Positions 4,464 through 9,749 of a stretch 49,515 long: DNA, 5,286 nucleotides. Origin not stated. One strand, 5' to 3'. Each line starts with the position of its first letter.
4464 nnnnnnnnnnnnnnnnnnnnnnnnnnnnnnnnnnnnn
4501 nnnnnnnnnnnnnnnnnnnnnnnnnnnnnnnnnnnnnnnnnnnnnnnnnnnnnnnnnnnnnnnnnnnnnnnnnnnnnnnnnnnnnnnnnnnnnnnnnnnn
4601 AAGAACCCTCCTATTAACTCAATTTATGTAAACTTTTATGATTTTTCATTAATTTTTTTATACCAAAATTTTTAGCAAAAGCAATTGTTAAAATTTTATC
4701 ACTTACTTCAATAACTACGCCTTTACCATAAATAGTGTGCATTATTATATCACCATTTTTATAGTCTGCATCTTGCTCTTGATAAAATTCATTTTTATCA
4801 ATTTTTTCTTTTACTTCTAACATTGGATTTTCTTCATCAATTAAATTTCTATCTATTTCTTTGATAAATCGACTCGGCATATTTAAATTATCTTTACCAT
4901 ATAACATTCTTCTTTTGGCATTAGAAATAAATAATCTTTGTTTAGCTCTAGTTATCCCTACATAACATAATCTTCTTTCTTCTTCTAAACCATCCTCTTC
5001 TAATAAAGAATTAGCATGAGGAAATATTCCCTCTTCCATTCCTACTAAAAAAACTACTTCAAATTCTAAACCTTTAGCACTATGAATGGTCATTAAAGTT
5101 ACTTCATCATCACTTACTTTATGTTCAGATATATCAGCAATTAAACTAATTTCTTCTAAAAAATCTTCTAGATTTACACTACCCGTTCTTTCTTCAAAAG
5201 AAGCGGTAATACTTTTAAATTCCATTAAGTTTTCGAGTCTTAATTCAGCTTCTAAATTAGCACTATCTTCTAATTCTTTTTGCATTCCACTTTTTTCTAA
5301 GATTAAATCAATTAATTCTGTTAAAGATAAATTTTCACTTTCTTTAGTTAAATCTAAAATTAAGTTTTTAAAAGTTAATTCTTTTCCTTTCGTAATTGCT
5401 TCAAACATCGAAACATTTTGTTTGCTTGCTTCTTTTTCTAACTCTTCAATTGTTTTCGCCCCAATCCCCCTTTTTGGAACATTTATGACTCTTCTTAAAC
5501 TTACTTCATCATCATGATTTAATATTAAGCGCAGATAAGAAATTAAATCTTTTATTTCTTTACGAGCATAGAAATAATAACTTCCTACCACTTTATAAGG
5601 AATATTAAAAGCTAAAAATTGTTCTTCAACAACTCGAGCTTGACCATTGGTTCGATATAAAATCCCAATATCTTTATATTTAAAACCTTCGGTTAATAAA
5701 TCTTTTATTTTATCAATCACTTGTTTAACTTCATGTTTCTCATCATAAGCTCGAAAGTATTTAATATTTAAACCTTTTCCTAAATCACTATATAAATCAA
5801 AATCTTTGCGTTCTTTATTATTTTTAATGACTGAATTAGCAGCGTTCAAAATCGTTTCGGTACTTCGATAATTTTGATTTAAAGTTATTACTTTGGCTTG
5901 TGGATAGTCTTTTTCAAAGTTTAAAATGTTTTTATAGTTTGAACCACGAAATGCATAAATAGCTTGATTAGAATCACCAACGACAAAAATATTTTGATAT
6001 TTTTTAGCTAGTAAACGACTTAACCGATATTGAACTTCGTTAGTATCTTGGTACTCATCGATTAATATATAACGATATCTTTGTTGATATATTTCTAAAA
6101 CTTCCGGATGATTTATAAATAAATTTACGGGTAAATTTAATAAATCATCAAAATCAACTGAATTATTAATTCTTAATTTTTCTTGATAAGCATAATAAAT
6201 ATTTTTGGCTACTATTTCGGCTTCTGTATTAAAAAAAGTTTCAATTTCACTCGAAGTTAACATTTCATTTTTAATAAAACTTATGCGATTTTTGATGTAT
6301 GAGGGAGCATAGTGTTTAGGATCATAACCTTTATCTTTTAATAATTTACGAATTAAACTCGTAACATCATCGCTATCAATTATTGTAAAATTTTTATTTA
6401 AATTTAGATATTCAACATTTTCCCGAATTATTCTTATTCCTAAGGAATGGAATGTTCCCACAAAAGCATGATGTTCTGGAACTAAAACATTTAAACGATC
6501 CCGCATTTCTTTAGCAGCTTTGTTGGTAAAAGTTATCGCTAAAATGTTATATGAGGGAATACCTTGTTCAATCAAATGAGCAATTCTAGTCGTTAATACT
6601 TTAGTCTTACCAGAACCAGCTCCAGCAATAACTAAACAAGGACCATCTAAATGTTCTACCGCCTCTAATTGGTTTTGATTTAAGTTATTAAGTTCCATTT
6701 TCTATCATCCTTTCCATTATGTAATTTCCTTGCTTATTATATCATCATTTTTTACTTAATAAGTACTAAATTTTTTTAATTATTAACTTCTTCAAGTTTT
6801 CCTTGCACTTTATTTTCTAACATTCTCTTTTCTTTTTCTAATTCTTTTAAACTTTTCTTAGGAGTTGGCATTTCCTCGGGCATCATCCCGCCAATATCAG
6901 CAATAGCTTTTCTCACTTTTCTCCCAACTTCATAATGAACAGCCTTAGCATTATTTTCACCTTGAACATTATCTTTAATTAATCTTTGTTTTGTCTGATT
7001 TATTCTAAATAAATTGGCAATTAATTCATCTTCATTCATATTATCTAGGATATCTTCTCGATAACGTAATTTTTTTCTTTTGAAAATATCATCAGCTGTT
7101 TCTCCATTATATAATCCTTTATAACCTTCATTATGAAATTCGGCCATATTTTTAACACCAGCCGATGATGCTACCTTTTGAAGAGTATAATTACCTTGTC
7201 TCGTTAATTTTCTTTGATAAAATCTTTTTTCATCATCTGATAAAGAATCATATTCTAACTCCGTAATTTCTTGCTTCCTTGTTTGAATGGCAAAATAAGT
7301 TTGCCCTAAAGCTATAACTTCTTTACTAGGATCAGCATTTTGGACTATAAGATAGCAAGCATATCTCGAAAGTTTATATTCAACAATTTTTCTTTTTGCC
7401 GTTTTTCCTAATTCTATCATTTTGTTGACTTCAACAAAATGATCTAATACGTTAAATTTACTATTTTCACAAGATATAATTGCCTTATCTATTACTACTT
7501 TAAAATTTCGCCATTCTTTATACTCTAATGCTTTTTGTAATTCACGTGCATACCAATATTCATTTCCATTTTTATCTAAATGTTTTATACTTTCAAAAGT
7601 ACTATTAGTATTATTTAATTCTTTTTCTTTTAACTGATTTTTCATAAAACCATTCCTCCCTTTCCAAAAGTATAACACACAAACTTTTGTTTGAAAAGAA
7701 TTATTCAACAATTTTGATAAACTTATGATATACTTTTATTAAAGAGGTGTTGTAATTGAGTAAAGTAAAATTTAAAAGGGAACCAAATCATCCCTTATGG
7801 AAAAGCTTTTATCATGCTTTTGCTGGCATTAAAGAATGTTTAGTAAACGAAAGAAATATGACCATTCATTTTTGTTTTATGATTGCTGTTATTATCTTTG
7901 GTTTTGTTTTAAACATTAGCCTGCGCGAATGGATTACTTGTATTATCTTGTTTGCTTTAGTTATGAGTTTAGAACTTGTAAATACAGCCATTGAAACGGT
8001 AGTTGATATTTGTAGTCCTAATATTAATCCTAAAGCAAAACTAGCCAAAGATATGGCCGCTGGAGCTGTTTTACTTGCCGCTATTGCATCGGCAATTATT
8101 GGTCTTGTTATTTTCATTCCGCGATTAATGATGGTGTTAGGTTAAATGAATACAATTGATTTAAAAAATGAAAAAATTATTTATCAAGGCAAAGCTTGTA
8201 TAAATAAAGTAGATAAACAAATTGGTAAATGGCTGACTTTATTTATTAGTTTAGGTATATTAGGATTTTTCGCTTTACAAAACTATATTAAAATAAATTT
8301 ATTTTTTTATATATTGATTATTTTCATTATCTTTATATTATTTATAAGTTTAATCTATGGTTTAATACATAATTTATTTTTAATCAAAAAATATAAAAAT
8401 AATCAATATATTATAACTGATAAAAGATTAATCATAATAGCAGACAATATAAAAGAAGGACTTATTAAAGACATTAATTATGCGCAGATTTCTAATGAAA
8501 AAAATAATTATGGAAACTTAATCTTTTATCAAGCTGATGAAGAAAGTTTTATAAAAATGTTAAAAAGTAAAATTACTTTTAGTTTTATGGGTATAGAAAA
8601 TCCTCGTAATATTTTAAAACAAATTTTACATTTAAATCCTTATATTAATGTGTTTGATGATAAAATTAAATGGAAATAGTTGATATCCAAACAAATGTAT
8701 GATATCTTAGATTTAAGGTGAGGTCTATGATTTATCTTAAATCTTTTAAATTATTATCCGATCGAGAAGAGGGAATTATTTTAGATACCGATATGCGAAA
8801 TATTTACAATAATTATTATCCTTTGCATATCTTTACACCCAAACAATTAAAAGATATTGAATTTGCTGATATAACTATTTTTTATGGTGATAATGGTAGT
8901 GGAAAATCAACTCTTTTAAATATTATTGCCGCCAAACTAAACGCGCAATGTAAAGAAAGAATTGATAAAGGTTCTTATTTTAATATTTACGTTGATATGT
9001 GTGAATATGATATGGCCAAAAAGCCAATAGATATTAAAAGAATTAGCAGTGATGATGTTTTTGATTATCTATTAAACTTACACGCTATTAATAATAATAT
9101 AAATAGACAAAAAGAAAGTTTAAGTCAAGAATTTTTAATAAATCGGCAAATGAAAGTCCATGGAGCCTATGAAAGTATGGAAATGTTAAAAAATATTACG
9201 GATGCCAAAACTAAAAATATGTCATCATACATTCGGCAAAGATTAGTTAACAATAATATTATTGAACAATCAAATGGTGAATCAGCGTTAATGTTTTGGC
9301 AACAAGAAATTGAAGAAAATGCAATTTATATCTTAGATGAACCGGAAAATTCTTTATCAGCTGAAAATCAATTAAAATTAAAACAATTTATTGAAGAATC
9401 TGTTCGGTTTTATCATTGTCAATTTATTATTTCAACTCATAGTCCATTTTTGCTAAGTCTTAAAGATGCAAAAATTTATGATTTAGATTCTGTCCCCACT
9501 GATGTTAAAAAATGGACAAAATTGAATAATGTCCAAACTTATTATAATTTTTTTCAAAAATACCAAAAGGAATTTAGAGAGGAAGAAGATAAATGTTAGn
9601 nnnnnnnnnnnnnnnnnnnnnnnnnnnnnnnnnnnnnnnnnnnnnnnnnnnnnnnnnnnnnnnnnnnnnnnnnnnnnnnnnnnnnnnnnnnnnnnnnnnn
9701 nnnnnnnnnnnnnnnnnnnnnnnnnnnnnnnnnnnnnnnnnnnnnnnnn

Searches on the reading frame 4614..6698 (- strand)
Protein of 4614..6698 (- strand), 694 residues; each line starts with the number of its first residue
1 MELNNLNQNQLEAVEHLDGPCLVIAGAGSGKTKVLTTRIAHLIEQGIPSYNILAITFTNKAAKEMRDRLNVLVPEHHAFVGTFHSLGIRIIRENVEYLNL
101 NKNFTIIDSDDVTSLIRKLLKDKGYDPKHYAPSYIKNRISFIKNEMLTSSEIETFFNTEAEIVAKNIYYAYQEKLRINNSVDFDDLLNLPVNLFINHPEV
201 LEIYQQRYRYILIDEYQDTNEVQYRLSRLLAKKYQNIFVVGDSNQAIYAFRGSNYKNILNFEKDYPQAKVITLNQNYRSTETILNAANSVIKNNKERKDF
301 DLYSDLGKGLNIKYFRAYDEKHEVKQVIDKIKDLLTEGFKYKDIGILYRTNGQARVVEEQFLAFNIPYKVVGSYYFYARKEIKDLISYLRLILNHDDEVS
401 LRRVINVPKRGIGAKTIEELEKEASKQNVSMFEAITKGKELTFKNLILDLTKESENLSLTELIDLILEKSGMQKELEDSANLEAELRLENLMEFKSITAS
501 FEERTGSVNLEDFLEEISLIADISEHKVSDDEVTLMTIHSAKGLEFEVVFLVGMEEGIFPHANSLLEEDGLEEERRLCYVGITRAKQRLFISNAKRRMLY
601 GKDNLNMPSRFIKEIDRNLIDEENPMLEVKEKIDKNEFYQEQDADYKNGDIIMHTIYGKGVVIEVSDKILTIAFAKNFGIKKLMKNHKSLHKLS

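Call 21: search_protein_families(library=pfam, proteins=[window:4614-6698:-], max_evalue=0.001)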
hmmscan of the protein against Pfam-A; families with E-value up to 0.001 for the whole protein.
window:4614-6698:- (694 aa): 9 families
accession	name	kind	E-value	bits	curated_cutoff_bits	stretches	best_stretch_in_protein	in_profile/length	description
PF00580.27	UvrD-helicase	-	7.6e-89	298.4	23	1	6-266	1-271/271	UvrD/REP helicase N-terminal domain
PF13361.12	UvrD_C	-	7.1e-80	269.5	25.6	1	271-595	1-349/350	UvrD-like helicase C-terminal domain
PF13245.12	AAA_19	-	7.9e-25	88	25.1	1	10-251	1-134/134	AAA domain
PF13604.12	AAA_30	-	8e-12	45.7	27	1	6-71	2-68/191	AAA domain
PF13538.12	UvrD_C_2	-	1.4e-10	41.3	27.4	1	533-591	2-51/52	UvrD-like helicase C-terminal domain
PF01443.25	Viral_helicase1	-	7.4e-09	36.2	21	0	507-591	153-226/228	Viral superfamily 1 RNA helicase core domain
PF13087.12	AAA_12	-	9.4e-08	32.3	27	0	519-591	124-190/195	AAA domain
PF21196.3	PcrA_UvrD_tudor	-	2.3e-05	24.6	23.9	1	649-684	2-40/48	PcrA/UvrD tudor domain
PF13173.12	AAA_14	-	0.00012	22.6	27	0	179-245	33-100/129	AAA domain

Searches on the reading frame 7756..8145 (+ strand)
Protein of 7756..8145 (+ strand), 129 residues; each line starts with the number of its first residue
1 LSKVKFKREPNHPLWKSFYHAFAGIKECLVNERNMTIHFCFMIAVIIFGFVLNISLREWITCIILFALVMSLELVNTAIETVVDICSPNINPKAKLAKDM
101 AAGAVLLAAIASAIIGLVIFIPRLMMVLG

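Call 21: search_protein_families(library=pfam, proteins=[window:7756-8145:+], max_evalue=0.001)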
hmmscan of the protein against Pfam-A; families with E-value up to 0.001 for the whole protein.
window:7756-8145:+ (129 aa): 1 family
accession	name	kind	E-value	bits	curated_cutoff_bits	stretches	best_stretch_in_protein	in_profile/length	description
PF01219.24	DAGK_prokar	-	2.2e-34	117.8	22.3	1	20-120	2-102/102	Prokaryotic diacylglycerol kinase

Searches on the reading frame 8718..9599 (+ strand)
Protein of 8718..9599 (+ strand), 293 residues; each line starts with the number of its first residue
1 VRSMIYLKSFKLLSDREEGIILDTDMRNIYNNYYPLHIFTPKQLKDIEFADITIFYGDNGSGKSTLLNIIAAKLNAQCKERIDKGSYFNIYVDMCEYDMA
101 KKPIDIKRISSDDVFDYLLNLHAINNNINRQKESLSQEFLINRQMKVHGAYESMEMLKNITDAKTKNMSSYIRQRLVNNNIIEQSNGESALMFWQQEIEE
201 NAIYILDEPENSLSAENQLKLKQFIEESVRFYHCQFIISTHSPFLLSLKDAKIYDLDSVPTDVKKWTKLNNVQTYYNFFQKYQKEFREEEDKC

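Call 21: search_protein_families(library=pfam, proteins=[window:8718-9599:+], max_evalue=0.001)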
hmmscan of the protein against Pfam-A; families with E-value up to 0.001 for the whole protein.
window:8718-9599:+ (293 aa): 7 families
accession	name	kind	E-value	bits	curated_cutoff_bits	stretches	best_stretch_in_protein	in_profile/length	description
PF13304.12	AAA_21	-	3.3e-12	47.5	27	2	201-247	259-304/304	AAA domain, putative AbiEii toxin, Type IV TA system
PF13175.12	AAA_15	-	6.9e-12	46.1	32.1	1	196-245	324-373/374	AAA ATPase domain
PF02463.25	SMC_N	-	4.1e-08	33.4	40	1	46-247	19-203/220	RecF/RecN/SMC N terminal domain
PF00005.33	ABC_tran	-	8.3e-08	33.4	25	1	51-210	12-136/137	ABC transporter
PF13476.12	AAA_23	-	9.8e-05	23.5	27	1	45-212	13-143/201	AAA domain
PF13555.12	AAA_29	-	0.00011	22.3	27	1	44-72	16-44/61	P-loop containing region of AAA domain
PF03193.22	RsgA_GTPase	-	0.0007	19.9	30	0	42-80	95-136/174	RsgA GTPase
